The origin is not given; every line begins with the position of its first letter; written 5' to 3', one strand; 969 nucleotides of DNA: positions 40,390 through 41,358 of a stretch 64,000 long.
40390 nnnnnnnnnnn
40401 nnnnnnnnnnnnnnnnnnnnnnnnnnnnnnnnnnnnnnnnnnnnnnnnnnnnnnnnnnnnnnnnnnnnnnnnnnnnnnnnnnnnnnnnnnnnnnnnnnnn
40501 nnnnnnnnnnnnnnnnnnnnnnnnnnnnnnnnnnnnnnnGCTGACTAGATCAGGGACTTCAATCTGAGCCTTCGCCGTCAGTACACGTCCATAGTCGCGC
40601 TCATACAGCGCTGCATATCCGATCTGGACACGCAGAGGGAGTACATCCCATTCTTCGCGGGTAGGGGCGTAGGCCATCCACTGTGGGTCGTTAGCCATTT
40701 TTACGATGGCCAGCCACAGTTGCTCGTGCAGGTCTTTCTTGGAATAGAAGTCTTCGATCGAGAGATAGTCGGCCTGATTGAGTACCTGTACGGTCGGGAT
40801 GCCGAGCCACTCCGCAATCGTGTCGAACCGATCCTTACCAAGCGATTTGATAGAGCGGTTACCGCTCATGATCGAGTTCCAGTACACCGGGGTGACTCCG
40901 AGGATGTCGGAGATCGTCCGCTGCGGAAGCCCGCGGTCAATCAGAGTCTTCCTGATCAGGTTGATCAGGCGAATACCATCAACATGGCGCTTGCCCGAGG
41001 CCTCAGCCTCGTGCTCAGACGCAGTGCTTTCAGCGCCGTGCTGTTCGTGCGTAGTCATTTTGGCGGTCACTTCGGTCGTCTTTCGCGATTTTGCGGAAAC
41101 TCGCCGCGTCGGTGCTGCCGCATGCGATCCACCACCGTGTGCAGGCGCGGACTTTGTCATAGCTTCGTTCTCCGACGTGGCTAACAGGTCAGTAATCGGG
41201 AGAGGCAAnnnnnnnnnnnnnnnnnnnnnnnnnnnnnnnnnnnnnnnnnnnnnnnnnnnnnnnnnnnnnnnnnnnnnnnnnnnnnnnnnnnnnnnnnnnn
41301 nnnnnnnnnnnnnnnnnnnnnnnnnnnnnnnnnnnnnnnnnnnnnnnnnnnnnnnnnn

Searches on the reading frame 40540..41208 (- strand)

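Call 9: search_protein_families(library=pfam, proteins=[window:40540-41208:-], max_evalue=0.01)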
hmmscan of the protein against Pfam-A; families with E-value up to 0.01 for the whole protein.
window:40540-41208:- (223 aa): 1 family
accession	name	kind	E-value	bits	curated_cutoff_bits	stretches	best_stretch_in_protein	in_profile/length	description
PF12844.13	HTH_19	-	0.00016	21.9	30.2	1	83-147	2-63/64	Helix-turn-helix domain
